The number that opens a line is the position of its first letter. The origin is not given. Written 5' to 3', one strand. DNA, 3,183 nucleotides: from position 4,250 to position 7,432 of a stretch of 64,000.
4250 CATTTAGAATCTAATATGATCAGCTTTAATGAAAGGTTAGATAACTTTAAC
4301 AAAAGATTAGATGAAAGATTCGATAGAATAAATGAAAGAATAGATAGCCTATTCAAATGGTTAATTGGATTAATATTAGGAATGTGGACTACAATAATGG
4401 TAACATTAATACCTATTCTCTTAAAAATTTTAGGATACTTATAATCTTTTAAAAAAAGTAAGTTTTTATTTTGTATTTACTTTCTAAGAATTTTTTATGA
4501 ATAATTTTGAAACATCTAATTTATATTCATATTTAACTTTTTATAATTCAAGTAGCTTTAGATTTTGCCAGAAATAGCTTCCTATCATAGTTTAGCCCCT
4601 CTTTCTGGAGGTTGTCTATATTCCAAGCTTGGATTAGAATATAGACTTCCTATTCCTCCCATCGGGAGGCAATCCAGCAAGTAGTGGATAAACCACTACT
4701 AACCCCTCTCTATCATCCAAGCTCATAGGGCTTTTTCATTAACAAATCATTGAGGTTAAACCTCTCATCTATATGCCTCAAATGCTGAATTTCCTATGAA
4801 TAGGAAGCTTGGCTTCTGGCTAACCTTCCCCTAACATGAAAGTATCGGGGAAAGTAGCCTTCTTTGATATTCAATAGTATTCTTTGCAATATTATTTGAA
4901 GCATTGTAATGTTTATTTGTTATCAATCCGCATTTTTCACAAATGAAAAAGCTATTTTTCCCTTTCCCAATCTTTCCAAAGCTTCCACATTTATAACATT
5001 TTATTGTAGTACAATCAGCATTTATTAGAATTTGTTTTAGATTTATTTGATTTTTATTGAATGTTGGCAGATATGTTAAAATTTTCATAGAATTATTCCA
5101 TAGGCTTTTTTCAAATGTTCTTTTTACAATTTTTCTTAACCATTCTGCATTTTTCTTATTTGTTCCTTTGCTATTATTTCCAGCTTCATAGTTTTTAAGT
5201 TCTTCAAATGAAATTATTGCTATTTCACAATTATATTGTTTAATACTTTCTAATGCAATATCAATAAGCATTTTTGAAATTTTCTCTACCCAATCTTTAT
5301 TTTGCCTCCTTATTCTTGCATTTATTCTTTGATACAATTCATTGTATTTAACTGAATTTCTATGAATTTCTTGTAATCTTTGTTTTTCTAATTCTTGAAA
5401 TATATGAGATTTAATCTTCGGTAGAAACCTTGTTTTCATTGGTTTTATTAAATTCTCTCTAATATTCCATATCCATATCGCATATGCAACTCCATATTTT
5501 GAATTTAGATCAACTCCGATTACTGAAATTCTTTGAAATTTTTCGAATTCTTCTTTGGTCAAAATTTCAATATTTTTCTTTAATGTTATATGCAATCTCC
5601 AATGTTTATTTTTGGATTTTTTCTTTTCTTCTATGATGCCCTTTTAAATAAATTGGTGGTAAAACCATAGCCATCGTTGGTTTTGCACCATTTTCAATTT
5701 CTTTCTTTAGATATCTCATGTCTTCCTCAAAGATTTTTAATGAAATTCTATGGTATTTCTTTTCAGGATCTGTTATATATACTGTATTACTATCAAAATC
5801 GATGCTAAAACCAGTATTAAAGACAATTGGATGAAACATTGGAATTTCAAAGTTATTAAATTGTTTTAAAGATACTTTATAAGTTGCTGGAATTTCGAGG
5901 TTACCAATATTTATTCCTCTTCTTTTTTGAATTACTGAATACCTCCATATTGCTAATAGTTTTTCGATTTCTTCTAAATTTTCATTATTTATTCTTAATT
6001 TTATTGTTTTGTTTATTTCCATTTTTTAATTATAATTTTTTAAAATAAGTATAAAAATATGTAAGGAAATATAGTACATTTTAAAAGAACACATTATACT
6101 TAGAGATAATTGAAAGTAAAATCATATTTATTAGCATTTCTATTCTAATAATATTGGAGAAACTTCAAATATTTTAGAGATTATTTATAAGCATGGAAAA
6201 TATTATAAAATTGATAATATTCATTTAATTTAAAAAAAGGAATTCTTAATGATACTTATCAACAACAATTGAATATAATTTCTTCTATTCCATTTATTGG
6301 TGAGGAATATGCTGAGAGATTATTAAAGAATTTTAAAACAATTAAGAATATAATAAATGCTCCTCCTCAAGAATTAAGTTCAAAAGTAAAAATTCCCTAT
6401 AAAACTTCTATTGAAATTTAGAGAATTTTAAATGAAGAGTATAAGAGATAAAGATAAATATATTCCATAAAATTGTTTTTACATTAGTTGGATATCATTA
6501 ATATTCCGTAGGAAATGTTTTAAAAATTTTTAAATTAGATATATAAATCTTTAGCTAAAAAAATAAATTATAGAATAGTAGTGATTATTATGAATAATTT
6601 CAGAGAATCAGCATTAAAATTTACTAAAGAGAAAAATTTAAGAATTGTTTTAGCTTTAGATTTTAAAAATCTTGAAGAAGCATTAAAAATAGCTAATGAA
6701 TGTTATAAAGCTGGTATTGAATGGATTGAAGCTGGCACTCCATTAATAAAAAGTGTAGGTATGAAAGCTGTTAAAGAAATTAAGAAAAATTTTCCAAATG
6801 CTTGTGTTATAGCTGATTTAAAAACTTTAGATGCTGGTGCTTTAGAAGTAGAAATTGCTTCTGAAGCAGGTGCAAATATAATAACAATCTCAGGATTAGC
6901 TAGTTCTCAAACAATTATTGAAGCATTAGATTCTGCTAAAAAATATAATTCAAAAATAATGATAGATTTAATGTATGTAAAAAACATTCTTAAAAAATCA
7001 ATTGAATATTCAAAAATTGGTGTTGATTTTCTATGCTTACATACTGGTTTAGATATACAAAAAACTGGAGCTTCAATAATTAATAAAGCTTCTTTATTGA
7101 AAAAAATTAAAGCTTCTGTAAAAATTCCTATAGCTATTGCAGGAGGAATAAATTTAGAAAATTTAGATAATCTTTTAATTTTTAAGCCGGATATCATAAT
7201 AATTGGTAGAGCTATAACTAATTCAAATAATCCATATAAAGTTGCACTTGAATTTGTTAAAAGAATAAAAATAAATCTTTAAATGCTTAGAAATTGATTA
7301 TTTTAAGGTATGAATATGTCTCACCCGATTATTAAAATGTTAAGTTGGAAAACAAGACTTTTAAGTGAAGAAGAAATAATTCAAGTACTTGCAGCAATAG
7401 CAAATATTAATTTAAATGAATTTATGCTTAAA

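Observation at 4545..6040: Frameshifted TnpB with a substituted RuvC-III Asp, next to a highly structured GC-rich downstream element (candidate omega-RNA)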

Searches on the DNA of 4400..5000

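Call 8: search_rna_families(source=window, start=4400, end=5000, threshold=evalue, max_evalue=10, show_alignments=2)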
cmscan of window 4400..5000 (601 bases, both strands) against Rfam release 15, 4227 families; matches with E-value up to 10: 4.
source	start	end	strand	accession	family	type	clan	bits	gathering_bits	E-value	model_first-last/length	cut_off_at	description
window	4745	4877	+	RF01969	RMST_8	Gene; lncRNA;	-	15.6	80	2.3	1-143/143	no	Rhabdomyosarcoma 2 associated transcript conserved region 8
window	4714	4776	-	RF01126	sR41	Gene; snRNA; snoRNA; CD-box;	-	14.4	54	0.68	1-53/53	no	Small nucleolar RNA sR41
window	4691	4744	-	RF01141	sR18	Gene; snRNA; snoRNA; CD-box;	-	12.9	45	2.8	1-56/56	no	Small nucleolar RNA sR18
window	4628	4655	+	RF00180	REN-SRE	Cis-reg;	-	11.1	41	8.3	1-37/37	no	Renin stability regulatory element (REN-SRE)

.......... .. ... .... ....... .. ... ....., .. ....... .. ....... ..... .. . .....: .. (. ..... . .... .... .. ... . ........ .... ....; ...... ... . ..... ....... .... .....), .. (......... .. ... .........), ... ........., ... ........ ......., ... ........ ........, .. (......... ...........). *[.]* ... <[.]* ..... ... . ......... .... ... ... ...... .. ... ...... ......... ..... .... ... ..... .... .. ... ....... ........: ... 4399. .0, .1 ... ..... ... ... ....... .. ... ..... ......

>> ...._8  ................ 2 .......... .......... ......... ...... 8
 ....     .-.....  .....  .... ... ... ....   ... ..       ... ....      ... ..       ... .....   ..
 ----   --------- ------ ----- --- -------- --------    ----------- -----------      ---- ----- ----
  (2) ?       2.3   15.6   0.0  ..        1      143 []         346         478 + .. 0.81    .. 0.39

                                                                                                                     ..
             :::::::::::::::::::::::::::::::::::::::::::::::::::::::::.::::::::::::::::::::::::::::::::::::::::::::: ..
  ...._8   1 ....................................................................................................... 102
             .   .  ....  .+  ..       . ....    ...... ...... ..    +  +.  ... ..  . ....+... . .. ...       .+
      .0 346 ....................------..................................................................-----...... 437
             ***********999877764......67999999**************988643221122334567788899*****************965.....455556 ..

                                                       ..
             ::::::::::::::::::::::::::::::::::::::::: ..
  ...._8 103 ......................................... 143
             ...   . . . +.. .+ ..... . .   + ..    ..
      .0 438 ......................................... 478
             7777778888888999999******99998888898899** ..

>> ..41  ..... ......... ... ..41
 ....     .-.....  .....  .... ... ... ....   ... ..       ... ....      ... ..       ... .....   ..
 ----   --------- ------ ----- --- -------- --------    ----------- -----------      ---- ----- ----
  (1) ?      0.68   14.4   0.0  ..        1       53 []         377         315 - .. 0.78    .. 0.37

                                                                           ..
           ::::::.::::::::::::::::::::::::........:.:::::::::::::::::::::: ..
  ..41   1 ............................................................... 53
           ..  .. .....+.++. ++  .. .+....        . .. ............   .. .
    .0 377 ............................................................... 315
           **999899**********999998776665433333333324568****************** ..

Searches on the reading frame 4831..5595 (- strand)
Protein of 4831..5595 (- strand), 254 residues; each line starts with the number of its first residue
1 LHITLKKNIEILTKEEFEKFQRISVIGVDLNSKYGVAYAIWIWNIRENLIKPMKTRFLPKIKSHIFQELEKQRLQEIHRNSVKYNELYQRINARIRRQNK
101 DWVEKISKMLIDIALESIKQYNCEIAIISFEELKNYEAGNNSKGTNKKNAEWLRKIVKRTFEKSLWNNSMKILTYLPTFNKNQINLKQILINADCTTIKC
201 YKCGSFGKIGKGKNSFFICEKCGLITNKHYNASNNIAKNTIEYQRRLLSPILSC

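Call 6: search_protein_families(library=pfam, proteins=[window:4831-5595:-], max_evalue=1)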
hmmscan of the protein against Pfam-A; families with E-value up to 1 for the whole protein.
window:4831-5595:- (254 aa): 4 families
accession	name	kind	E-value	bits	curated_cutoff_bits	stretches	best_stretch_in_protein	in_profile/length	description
PF07282.18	Cas12f1-like_TNB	-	7.4e-06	26.5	26.3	1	189-236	20-60/60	Cas12f1-like, TNB domain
PF06925.17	MGDG_synth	-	0.07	13.6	25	1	69-130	34-97/169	Monogalactosyldiacylglycerol (MGDG) synthase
PF08271.17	Zn_Ribbon_TF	-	0.14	12.2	29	1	199-234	2-37/43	TFIIB zinc-binding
PF23447.1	DUF7128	-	0.77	10.1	25.7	1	214-233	10-29/44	Domain of unknown function (DUF7128)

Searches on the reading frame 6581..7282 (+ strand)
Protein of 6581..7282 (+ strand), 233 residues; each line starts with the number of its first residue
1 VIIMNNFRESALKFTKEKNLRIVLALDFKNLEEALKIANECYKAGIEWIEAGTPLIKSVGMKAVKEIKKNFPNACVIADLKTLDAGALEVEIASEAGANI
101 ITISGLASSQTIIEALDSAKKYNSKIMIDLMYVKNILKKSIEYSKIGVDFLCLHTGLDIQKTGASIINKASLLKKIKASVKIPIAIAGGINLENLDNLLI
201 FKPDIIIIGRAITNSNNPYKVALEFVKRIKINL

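Call 47: find_homologous_proteins(query=window:6581-7282:+, max_evalue=1e-20)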
Query window:6581-7282:+ (233 aa): 298 proteins with E <= 1e-20 among 1213 candidates; the best 120 are listed.
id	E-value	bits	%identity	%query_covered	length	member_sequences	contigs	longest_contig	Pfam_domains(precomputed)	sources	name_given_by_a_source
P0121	2.1e-118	412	94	90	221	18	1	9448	PF00215.31,PF00977.28,PF01081.26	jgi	jgi:3-hexulose-6-phosphate synthase/6-phospho-3-hexuloisomerase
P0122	3.7e-112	391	90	89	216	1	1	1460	PF00215.31,PF00977.28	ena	-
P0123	2.1e-104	366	84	90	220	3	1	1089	PF00215.31,PF00977.28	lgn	-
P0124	2.6e-53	199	46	94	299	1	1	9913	PF00290.27,PF05690.21,PF01314.24,PF02581.24,PF04131.21,PF00215.31,PF00977.28,PF00834.26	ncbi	ncbi:MAG: 3-hexulose-6-phosphate synthase, partial [Candidatus Bathyarchaeia archaeon]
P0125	8.0e-50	188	40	96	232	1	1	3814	PF00215.31,PF00977.28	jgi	jgi:3-hexulose-6-phosphate synthase/6-phospho-3-hexuloisomerase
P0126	7.5e-49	184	42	87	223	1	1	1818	PF00215.31,PF00977.28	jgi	jgi:3-hexulose-6-phosphate synthase/6-phospho-3-hexuloisomerase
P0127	8.8e-48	181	43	89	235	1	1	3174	PF02581.24,PF00215.31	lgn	-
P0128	1.4e-47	180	41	91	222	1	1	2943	PF00215.31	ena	-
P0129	1.7e-47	180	43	90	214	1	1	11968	PF02581.24,PF04131.21,PF00215.31,PF00977.28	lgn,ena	-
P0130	4.5e-47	179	42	91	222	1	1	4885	PF00215.31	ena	-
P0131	8.6e-47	178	46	88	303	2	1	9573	PF03737.22,PF03060.22,PF04131.21,PF00215.31,PF00977.28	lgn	-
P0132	2.7e-46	176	43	90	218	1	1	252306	PF00215.31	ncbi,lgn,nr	ncbi:MAG TPA: orotidine 5'-phosphate decarboxylase / HUMPS family protein [Candidatus Bathyarchaeia 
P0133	4.9e-46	175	42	90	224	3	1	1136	PF00215.31,PF00977.28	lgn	-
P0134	5.6e-46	175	42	91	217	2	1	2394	PF00215.31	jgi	jgi:3-hexulose-6-phosphate synthase/6-phospho-3-hexuloisomerase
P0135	6.6e-46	175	47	83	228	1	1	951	PF02581.24,PF00215.31,PF00977.28,PF01081.26,PF01729.26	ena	-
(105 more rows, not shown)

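Call 48: find_encoding_contigs(protein=P0121, flank=6000, max_places=4)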
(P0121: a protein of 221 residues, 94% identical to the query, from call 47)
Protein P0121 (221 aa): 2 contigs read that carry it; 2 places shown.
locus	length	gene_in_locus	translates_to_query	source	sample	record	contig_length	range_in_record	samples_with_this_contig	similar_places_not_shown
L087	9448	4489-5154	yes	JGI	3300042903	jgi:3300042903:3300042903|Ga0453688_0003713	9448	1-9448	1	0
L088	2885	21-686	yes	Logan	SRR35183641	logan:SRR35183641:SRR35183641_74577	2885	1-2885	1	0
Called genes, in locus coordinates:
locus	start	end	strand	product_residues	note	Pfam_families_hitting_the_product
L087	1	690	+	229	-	?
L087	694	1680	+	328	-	PF01408:GFO_IDH_MocA, PF03435:Sacchrp_dh_NADP (faint), PF22725:GFO_IDH_MocA_C3, PF02894:GFO_IDH_MocA_C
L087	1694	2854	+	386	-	PF01208:URO-D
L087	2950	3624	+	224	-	-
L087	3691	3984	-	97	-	PF02597:ThiS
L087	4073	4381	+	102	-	-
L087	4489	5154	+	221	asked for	PF00215:OMPdecase, PF01081:Aldolase (faint), PF00977:His_biosynth (faint)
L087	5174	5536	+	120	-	-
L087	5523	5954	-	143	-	PF01870:Hjc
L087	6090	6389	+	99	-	PF01918:Alba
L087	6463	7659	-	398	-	PF00890:FAD_binding_2 (weak), PF01134:GIDA (weak), PF01494:FAD_binding_3, PF03486:HI0933_like, PF07992:Pyr_redox_2, PF12831:FAD_oxidored, PF13450:NAD_binding_8 (weak), PF22578:GGR_cat, +2 more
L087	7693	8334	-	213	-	PF01997:Translin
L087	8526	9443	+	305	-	PF04055:Radical_SAM, PF08608:Wyosine_form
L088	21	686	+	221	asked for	PF00215:OMPdecase, PF01081:Aldolase (faint), PF00977:His_biosynth (faint)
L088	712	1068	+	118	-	-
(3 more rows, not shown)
